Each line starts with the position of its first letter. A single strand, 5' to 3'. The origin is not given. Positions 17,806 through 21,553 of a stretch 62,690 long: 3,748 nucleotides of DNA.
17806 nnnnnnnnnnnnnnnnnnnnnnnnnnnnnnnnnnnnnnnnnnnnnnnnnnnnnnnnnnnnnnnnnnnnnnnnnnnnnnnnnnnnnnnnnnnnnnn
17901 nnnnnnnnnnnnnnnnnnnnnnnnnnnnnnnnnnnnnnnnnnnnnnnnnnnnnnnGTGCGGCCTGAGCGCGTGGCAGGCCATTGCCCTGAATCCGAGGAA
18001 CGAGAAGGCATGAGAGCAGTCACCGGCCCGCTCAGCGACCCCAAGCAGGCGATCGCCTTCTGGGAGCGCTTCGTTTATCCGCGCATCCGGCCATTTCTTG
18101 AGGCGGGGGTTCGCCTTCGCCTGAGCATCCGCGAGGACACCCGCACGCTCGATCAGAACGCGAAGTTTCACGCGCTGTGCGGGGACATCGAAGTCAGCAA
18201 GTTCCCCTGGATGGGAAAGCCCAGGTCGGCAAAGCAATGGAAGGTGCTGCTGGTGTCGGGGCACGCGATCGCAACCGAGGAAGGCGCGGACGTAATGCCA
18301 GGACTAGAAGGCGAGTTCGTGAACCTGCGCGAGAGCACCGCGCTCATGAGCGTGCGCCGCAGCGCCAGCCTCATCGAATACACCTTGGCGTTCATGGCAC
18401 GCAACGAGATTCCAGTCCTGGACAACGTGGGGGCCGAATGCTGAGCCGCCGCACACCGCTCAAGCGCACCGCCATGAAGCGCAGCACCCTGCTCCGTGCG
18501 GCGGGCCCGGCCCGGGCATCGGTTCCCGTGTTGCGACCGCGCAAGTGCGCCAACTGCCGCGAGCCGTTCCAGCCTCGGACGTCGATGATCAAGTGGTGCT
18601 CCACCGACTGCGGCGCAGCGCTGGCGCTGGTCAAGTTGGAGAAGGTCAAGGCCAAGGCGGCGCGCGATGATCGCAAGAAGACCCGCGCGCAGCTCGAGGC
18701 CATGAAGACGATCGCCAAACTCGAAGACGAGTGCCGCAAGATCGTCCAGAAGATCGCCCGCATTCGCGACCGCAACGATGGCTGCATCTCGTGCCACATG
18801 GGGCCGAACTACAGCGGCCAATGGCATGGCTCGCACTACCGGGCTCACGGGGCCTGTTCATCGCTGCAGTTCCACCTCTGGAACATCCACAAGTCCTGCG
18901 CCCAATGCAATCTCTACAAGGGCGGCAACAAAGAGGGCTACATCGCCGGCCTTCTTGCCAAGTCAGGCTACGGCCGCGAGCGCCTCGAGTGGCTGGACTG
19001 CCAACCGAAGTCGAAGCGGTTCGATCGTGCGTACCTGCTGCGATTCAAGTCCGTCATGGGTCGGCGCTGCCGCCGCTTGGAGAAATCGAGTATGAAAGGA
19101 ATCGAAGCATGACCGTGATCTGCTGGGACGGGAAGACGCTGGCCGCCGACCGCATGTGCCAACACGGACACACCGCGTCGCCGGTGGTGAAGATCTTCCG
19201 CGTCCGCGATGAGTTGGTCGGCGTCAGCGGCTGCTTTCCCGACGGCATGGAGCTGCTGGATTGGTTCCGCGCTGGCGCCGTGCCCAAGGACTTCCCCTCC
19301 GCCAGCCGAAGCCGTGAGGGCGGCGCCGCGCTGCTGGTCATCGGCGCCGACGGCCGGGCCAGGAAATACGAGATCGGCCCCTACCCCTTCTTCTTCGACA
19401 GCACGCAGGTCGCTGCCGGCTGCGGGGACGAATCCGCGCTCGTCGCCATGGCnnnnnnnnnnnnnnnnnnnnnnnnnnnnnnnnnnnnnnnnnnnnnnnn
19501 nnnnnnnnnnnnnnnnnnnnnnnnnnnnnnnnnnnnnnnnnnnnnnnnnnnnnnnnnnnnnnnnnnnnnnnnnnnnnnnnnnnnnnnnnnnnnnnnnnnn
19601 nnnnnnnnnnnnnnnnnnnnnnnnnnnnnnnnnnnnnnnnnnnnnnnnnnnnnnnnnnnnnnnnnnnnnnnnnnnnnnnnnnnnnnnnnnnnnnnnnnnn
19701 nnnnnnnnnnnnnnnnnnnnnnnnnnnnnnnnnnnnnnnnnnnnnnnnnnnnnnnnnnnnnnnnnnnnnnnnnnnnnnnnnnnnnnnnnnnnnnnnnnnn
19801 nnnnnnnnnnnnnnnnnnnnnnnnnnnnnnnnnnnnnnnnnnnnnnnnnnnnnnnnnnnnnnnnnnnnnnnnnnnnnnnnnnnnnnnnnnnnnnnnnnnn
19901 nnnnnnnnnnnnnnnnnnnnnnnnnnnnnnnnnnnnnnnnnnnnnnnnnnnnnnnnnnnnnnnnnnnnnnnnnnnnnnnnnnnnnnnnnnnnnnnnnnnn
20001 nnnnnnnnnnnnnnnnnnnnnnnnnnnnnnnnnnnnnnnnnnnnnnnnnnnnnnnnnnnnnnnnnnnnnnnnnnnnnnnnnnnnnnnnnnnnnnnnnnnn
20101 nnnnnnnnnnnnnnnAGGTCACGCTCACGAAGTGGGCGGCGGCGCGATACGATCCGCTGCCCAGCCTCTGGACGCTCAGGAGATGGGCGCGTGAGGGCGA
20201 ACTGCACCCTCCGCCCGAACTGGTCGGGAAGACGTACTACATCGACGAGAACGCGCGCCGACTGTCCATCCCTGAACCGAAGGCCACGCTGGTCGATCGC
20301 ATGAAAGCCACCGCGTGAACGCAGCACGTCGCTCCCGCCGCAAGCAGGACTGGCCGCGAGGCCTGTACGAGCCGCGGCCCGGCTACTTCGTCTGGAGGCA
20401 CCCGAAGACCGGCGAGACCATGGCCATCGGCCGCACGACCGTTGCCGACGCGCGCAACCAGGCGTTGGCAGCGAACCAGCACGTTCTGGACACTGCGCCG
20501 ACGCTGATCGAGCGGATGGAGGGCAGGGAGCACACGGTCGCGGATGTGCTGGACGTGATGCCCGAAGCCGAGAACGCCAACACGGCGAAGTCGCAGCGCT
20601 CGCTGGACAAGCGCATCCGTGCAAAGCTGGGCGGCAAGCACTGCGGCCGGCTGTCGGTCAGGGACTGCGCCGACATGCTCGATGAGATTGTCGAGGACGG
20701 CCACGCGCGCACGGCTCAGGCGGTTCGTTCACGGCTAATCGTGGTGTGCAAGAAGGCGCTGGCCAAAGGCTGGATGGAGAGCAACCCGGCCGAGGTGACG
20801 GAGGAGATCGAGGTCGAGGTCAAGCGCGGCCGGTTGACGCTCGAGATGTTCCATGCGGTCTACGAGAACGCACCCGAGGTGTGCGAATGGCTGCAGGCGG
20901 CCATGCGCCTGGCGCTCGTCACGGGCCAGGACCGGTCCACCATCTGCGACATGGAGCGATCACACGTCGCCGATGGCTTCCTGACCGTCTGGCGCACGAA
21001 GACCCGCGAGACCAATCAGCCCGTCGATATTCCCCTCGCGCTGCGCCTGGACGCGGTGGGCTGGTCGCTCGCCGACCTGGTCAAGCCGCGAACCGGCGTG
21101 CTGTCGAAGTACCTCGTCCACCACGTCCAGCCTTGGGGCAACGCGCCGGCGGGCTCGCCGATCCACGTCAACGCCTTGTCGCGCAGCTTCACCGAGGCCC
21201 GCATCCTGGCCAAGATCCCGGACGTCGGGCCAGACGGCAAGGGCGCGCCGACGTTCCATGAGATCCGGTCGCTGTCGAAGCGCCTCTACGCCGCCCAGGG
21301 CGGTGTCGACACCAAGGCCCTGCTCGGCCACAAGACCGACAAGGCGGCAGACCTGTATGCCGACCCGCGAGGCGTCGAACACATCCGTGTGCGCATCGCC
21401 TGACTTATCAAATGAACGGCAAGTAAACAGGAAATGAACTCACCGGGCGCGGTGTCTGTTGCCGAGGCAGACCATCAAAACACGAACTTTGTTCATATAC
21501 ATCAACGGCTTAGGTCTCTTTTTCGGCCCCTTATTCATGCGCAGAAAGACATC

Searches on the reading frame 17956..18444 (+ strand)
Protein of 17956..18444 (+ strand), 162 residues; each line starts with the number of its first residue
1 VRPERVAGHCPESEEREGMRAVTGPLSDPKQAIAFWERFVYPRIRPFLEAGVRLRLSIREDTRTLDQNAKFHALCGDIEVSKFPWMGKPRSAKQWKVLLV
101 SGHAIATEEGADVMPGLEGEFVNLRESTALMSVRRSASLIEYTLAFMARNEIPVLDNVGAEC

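Call 18: search_protein_families(library=phrogs, proteins=[window:17956-18444:+], max_evalue=0.0001)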
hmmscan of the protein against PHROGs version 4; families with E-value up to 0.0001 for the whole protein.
window:17956-18444:+ (162 aa): 2 families
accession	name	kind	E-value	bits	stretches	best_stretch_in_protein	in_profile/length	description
phrog_72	-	DNA, RNA and nucleotide metabolism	1e-24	88.5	1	47-154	34-142/161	NinB/ Orf homologous recombination mediator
phrog_398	-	unknown function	5.4e-05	23.9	1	61-155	49-126/225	-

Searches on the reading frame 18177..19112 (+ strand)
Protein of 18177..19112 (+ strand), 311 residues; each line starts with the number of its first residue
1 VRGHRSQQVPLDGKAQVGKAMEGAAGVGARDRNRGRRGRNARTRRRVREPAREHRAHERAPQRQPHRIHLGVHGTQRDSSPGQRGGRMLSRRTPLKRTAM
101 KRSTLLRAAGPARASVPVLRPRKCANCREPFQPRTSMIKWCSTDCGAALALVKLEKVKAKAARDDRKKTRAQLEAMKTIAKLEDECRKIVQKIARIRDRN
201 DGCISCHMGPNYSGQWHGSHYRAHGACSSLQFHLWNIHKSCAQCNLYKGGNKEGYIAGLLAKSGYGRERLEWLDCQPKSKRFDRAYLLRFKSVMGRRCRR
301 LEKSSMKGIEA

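Call 18: search_protein_families(library=phrogs, proteins=[window:18177-19112:+], max_evalue=0.0001)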
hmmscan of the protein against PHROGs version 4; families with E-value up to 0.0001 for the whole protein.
window:18177-19112:+ (311 aa): 3 families
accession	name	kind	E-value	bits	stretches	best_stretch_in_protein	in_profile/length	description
phrog_171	-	DNA, RNA and nucleotide metabolism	1.7e-53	183.8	1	112-305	29-225/452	NinG/ Rap DNA junction specific endonuclease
phrog_5034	-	DNA, RNA and nucleotide metabolism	9.7e-21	75.4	1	172-307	4-136/138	NinG/ Rap DNA junction specific endonuclease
phrog_12986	-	unknown function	3.3e-20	73.6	1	120-241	5-130/130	-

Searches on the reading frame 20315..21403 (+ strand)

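Call 18: search_protein_families(library=phrogs, proteins=[window:20315-21403:+], max_evalue=0.0001)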
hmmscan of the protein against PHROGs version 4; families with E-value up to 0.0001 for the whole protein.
window:20315-21403:+ (362 aa): 4 families
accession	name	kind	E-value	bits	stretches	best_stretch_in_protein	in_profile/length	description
phrog_7244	-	integration and excision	1.2e-43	150.2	1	23-256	21-258/263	integrase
phrog_1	-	integration and excision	8.4e-29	102.3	1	10-350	103-434/611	integrase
phrog_10320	-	unknown function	8.4e-18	65.4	1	276-356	9-85/89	-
phrog_216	-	integration and excision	4.8e-07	30.2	1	142-351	23-224/301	integrase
